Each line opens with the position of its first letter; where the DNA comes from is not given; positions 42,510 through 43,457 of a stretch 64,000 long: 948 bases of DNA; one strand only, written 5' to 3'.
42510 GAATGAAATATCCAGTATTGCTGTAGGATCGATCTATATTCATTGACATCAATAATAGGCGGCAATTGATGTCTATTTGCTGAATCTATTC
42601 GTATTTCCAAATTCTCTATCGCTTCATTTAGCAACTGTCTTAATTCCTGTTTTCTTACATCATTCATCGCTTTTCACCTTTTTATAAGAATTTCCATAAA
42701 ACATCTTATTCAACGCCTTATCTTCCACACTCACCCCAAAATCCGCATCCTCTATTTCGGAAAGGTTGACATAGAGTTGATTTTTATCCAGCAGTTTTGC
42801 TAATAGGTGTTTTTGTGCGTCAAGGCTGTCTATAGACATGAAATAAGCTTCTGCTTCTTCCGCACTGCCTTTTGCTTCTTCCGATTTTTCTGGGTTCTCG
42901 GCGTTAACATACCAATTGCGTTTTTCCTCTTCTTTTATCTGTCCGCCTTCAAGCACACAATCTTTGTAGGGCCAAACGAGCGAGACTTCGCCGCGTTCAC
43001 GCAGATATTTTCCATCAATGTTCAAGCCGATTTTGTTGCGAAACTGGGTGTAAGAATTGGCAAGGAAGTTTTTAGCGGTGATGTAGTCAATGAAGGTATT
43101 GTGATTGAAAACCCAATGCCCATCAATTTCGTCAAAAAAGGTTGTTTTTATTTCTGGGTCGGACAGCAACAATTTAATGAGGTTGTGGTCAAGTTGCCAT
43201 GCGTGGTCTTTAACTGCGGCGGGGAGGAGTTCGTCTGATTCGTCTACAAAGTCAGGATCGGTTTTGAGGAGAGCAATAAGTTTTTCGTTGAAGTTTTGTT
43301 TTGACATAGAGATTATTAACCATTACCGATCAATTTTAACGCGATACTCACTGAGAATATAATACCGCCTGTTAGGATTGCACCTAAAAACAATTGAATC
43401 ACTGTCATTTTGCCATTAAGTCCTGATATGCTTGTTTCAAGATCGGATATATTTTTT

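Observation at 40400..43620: Decayed type III R-M remnant flanking an intact HEPN(Rx4H)-like two-gene operon, a possible defence islet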

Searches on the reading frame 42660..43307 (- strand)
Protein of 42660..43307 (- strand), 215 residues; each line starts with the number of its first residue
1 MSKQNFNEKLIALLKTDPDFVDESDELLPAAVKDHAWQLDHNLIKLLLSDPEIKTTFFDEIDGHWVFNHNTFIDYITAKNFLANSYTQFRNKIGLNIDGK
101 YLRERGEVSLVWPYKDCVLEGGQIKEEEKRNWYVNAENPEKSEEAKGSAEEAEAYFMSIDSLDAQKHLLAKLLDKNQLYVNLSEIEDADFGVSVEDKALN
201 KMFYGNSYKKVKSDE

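Call 3: search_protein_families(library=pfam, proteins=[window:42660-43307:-], max_evalue=1)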
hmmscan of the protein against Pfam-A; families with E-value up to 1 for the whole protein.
window:42660-43307:- (215 aa): 1 family
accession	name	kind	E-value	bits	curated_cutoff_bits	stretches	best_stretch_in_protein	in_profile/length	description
PF12564.13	TypeIII_RM_meth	-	1.1e-21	77.3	25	1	40-95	1-56/56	Type III restriction/modification enzyme methylation subunit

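Call 4: search_protein_families(library=padloc, proteins=[window:42660-43307:-], max_evalue=1)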
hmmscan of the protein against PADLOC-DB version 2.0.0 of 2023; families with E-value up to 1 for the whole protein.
window:42660-43307:- (215 aa): 1 family
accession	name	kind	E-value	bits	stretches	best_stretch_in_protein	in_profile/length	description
PDLC03635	MTase_III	-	3.5e-40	136.4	2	32-145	33-145/708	Type III methyltransferase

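Call 5: search_protein_families(library=ncbifam, proteins=[window:42660-43307:-], max_evalue=1)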
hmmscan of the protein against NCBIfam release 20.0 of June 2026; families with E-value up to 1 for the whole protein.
window:42660-43307:- (215 aa): 0 families

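Call 79: find_homologous_proteins(query=window:42660-43307:-, max_evalue=1e-10)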
Query window:42660-43307:- (215 aa): 1015 proteins with E <= 1e-10 among 1374 candidates; the best 120 are listed.
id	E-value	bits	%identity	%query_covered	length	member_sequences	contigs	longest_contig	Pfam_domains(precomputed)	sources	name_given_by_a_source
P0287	9.1e-139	478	100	100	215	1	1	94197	PF12564.14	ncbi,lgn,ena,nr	ncbi:MAG: site-specific DNA-methyltransferase [Candidatus Poribacteria bacterium]|nr:site-specific D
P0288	1.3e-125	435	92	97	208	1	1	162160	PF12564.14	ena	-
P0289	4.3e-122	424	93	95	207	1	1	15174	PF12564.14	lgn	-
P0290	4.1e-91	322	62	95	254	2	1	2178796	PF12564.14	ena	-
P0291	1.2e-82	295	77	60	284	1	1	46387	PF12564.14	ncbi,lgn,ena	-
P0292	4.7e-81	289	72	87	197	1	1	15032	PF12564.14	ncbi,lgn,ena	-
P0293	6.4e-77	276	92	64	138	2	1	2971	PF12564.14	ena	-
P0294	2.2e-75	271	92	60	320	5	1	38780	PF12564.14,PF01555.25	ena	-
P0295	1.1e-74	269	92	60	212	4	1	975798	PF12564.14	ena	-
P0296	2.8e-74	267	85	65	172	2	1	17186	PF12564.14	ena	-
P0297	3.9e-74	267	62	94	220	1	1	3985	PF12564.14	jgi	jgi:adenine-specific DNA-methyltransferase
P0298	1.2e-73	265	90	60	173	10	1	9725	PF12564.14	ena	-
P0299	1.2e-73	265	67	95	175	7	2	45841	PF12564.14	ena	-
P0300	1.7e-73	265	90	60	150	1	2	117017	PF12564.14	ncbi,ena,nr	ncbi:MAG: site-specific DNA-methyltransferase [Candidatus Poribacteria bacterium]|nr:site-specific D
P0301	5.5e-73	263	90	60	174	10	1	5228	PF12564.14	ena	-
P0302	6.2e-73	263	88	60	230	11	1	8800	PF12564.14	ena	-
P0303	1.1e-72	262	49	95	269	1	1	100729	PF12564.14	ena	-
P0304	2.1e-72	261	88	60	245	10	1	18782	PF12564.14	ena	-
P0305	2.2e-72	261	89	60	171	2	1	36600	PF12564.14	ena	-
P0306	5.9e-72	260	89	60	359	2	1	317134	PF12564.14,PF01555.25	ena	-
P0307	9.1e-72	259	89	60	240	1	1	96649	PF12564.14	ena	-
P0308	1.8e-71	258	88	60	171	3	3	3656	PF12564.14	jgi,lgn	-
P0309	4.5e-71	257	88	60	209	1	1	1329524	PF12564.14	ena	-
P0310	6.1e-71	256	85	60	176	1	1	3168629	PF12564.14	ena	-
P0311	7.9e-71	256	80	63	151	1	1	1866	PF12564.14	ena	-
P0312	2.0e-70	255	86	60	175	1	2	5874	PF12564.14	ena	-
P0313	2.1e-70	255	86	60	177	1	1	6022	PF12564.14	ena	-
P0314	3.8e-70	254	89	57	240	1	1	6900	PF12564.14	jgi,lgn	jgi:adenine-specific DNA-methyltransferase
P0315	4.6e-70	254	88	60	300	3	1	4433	PF12564.14,PF01555.25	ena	-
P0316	8.8e-70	253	86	60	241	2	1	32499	PF12564.14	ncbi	-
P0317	1.4e-69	252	86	60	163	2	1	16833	PF12564.14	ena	-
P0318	2.1e-69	251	85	60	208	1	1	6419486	PF12564.14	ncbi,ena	-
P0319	2.4e-69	251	85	60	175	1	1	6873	PF12564.14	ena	-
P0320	3.7e-69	251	85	60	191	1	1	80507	PF12564.14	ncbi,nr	ncbi:MAG: site-specific DNA-methyltransferase, partial [Candidatus Poribacteria bacterium]|nr:site-s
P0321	4.8e-69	250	87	60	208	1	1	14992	PF12564.14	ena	-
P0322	5.5e-69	250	85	60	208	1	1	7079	PF12564.14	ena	-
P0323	5.5e-69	250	88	60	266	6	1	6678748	PF12564.14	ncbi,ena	-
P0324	8.7e-69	249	85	60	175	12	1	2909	PF12564.14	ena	-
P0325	1.1e-68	249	84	60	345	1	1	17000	PF12564.14,PF01555.25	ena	-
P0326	1.5e-68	249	84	60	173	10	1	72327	PF12564.14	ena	-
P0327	1.6e-68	249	84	60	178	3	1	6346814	PF12564.14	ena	-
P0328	1.9e-68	248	85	60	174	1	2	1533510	PF12564.14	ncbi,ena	-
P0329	1.9e-68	248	85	60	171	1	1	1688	PF12564.14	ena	-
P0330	1.9e-68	248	85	60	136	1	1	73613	PF12564.14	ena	-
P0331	4.0e-68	247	85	60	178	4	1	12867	PF12564.14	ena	-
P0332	4.4e-68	247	85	60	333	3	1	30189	PF12564.14,PF01555.25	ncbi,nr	ncbi:site-specific DNA-methyltransferase, partial [Candidatus Poribacteria bacterium]|nr:site-specif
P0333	7.4e-68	246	82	60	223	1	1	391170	PF12564.14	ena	-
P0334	1.4e-67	245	83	60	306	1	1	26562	PF12564.14,PF01555.25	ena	-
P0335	1.5e-67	245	86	58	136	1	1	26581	PF12564.14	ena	-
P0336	1.5e-67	245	85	60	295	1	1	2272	PF12564.14,PF01555.25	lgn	-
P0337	2.9e-67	244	82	60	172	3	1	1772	PF12564.14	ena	-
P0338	4.0e-67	244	89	56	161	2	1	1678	PF12564.14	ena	-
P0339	4.5e-67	244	83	60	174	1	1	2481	PF12564.14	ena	-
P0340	6.4e-67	243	82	60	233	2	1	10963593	PF12564.14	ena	-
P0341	6.6e-67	243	84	60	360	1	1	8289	PF12564.14,PF01555.25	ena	-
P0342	7.9e-67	243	82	60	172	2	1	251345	PF12564.14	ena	-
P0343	2.1e-66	242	83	60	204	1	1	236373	PF12564.14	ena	-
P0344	2.5e-66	241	81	60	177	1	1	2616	PF12564.14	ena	-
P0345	2.9e-66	241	83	60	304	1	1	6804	PF12564.14,PF01555.25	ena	-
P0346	2.9e-66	241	82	60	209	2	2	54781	PF12564.14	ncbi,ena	-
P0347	3.9e-66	241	82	60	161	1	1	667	PF12564.14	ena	-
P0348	4.5e-66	241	82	60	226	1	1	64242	PF12564.14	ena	-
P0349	4.6e-66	240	82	60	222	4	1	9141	PF12564.14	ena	-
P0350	5.2e-66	240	82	60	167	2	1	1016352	PF12564.14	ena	-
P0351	5.2e-66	240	81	60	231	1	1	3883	PF12564.14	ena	-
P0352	5.6e-66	240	82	60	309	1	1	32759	PF12564.14,PF01555.25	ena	-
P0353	6.4e-66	240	81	60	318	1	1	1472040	PF12564.14,PF01555.25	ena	-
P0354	6.5e-66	240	82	60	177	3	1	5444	PF12564.14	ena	-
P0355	6.9e-66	240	82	60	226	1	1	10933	PF12564.14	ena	-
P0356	8.1e-66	240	88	57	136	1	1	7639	PF12564.14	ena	-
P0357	8.2e-66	240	80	60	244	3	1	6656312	PF12564.14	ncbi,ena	-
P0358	8.7e-66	240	80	60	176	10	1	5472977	PF12564.14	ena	-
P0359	1.0e-65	239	82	60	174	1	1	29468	PF12564.14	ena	-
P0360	1.3e-65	239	80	60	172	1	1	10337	PF12564.14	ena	-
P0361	1.9e-65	239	80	60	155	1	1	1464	PF12564.14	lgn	-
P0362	5.9e-65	237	82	61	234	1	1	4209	PF12564.14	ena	-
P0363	6.5e-65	237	79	60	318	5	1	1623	PF12564.14,PF01555.25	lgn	-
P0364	6.7e-65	237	84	60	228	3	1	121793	PF12564.14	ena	-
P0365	7.5e-65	237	81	60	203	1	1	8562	PF12564.14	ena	-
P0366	8.6e-65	236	80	60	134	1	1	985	PF12564.14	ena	-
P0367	9.3e-65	236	81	60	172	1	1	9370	PF12564.14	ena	-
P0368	1.5e-64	236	82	60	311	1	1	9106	PF12564.14,PF01555.25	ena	-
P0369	1.8e-64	235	80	60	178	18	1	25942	PF12564.14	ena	-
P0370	3.6e-64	234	78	60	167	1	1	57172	PF12564.14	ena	-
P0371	6.7e-64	233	79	60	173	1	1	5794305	PF12564.14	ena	-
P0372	1.1e-63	233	77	60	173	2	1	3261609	PF12564.14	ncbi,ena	-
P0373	1.9e-63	232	78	60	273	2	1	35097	PF12564.14,PF01555.25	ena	-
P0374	2.0e-63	232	80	60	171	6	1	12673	PF12564.14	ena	-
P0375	2.8e-63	231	89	53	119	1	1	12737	PF12564.14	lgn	-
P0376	9.6e-63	230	78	60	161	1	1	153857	PF12564.14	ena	-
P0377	9.6e-63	230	79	59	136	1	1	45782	PF12564.14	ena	-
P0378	7.9e-62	227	81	56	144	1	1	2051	PF12564.14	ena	-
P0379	1.9e-61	225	76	60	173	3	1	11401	PF12564.14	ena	-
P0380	1.4e-60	223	76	60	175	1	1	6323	PF12564.14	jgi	-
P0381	3.7e-60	221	74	60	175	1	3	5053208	PF12564.14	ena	-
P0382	5.5e-59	217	75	59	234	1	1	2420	PF12564.14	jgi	jgi:adenine-specific DNA-methyltransferase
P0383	1.6e-58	216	70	65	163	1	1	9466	PF12564.14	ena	-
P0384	5.0e-58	214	52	93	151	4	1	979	PF12564.14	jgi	jgi:adenine-specific DNA-methyltransferase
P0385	5.8e-58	214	74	59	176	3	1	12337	PF12564.14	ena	-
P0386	6.1e-58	214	75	59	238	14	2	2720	PF12564.14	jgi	jgi:adenine-specific DNA-methyltransferase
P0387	7.5e-58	214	75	59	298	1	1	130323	PF12564.14,PF01555.25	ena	-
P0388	8.6e-58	213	76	60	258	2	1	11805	PF12564.14,PF01555.25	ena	-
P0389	9.6e-58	213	51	93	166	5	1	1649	PF12564.14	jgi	jgi:adenine-specific DNA-methyltransferase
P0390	2.1e-57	212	75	59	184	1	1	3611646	PF12564.14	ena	-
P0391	2.2e-57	212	72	60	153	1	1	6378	PF12564.14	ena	-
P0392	2.3e-57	212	74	60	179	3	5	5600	PF12564.14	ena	-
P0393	2.6e-57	212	74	61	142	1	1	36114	PF12564.14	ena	-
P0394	2.6e-57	212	75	59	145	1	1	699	PF12564.14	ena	-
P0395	2.7e-57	212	75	59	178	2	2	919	PF12564.14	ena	-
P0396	3.1e-57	212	76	56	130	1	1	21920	PF12564.14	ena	-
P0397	3.6e-57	211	74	59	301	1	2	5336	PF12564.14,PF01555.25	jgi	jgi:adenine-specific DNA-methyltransferase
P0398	6.6e-57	211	74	60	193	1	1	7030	PF12564.14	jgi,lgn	jgi:adenine-specific DNA-methyltransferase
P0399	7.0e-57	211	72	60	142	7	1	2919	PF12564.14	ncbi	-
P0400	7.8e-57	210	74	59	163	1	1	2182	PF12564.14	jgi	-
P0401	8.0e-57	210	73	59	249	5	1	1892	PF12564.14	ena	-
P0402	8.5e-57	210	74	58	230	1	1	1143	PF12564.14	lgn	-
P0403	8.7e-57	210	71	60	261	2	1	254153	PF12564.14,PF01555.25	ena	-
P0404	8.8e-57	210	73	59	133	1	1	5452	PF12564.14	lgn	-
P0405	9.5e-57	210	70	56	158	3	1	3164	PF12564.14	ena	-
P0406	9.8e-57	210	74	59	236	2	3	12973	PF12564.14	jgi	-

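Call 82: find_encoding_contigs(protein=P0288, flank=6000, max_places=2)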
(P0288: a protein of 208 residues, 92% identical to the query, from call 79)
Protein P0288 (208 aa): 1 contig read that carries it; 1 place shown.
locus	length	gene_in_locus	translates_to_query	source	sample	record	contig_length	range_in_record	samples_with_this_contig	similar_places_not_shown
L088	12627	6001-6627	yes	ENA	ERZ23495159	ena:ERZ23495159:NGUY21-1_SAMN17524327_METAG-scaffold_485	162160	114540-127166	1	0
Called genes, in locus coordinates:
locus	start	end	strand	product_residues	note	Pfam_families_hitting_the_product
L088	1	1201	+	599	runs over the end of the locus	PF13191:AAA_16 (faint), PF13401:AAA_22 (faint), PF17758:Prot_ATP_ID_OB_N, PF16450:Prot_ATP_ID_OB_C, PF00004:AAA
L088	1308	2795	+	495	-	PF03136:Pup_ligase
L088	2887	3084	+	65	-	PF05639:Pup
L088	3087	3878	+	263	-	PF00227:Proteasome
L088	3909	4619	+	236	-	PF00227:Proteasome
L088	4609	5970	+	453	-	PF03136:Pup_ligase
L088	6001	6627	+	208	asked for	PF12564:TypeIII_RM_meth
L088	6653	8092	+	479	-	-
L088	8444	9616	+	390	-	PF01381:HTH_3 (faint), PF06114:Peptidase_M78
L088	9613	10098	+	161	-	PF14367:DUF4411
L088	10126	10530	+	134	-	PF04851:ResIII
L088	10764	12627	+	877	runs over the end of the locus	PF01326:PPDK_N, PF00391:PEP-utilizers, PF02896:PEP-utilizers_C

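Call 83: find_encoding_contigs(protein=P0290, flank=6000, max_places=2)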
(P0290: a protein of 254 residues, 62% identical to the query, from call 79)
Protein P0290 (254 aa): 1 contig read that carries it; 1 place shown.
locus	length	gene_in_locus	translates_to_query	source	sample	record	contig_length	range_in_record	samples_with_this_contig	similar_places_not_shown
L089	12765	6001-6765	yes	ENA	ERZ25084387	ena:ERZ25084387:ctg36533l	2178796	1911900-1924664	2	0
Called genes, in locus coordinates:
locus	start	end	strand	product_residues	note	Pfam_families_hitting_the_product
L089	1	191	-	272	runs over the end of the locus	PF05721:PhyH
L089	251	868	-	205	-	PF13555:AAA_29 (faint), PF01583:APS_kinase, PF13238:AAA_18 (weak), PF13671:AAA_33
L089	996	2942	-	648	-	PF01839:FG-GAP (faint), PF13517:FG-GAP_3, PF07593:UnbV_ASPIC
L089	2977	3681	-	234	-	-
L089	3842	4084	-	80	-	PF13453:Zn_ribbon_TFIIB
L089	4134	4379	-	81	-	PF00899:ThiF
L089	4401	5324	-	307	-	PF00581:Rhodanese, PF00899:ThiF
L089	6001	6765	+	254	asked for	PF12564:TypeIII_RM_meth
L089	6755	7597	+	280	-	PF12686:DUF3800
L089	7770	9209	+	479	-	-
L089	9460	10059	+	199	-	-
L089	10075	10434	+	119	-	-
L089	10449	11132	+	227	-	PF04851:ResIII, PF00270:DEAD, PF18766:SWI2_SNF2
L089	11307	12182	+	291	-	-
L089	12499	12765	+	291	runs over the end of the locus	-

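Call 84: find_encoding_contigs(protein=P0369, flank=6000, max_places=3)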
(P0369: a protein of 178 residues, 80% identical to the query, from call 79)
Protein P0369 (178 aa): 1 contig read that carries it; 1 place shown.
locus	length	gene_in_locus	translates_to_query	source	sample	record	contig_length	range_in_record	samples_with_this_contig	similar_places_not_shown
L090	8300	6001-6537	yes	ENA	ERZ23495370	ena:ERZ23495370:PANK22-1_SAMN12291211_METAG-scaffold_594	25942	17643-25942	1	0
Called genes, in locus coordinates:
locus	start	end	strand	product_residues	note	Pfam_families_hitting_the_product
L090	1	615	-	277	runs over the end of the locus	PF00294:PfkB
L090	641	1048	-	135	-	PF05336:rhaM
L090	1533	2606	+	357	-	PF00092:VWA, PF13519:VWA_2 (weak)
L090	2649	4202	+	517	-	-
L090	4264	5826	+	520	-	-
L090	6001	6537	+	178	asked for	PF12564:TypeIII_RM_meth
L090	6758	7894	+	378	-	PF01555:N6_N4_Mtase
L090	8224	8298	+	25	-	?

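Call 88: find_encoding_contigs(protein=P0289, flank=7000, max_places=2)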
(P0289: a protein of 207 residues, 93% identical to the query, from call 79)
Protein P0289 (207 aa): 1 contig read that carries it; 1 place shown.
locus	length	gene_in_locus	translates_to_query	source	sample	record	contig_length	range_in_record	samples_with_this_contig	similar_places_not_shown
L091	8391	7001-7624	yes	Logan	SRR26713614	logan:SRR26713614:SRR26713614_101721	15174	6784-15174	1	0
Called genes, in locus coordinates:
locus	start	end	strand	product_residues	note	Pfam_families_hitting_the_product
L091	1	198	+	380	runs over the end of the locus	PF00154:RecA_N, PF06745:ATPase (weak), PF08423:Rad51, PF13481:AAA_25 (faint), PF27531:MT3502_N (weak), PF21096:RecA_C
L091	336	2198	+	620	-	PF13191:AAA_16 (faint), PF13401:AAA_22 (faint), PF17758:Prot_ATP_ID_OB_N, PF16450:Prot_ATP_ID_OB_C, PF00004:AAA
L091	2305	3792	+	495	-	PF03136:Pup_ligase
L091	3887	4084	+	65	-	PF05639:Pup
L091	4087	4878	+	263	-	PF00227:Proteasome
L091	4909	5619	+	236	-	PF00227:Proteasome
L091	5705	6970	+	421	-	PF03136:Pup_ligase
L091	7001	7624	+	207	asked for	PF12564:TypeIII_RM_meth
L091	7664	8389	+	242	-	?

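Call 89: find_encoding_contigs(protein=P0303, flank=7000, max_places=2)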
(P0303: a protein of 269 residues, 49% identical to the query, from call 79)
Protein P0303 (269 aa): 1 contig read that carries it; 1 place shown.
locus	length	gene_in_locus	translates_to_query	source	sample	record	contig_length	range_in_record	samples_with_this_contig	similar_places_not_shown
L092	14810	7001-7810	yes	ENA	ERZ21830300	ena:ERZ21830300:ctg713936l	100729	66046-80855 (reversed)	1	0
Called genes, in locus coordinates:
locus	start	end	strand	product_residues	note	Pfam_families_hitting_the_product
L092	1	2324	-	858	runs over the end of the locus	PF13558:SbcC_Walker_B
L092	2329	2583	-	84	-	-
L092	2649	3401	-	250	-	PF02463:SMC_N (weak), PF13175:AAA_15 (weak), PF13476:AAA_23, PF13514:AAA_27 (weak), PF13555:AAA_29, PF00005:ABC_tran (weak)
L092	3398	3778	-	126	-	PF12320:SbcD_C (weak)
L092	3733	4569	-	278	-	PF00149:Metallophos, PF12850:Metallophos_2 (faint)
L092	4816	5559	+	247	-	-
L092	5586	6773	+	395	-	PF09861:Lar_N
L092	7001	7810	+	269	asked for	PF12564:TypeIII_RM_meth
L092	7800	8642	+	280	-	PF12686:DUF3800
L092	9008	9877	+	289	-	PF04851:ResIII, PF00270:DEAD (weak), PF18766:SWI2_SNF2 (weak)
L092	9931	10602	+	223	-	-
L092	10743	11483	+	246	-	PF05685:Uma2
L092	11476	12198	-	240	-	PF00702:Hydrolase, PF13419:HAD_2, PF13242:Hydrolase_like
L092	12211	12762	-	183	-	PF06508:QueC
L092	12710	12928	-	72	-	PF00733:Asn_synthase (weak), PF06508:QueC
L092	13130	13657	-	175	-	-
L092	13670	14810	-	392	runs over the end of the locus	PF00083:Sugar_tr (faint), PF07690:MFS_1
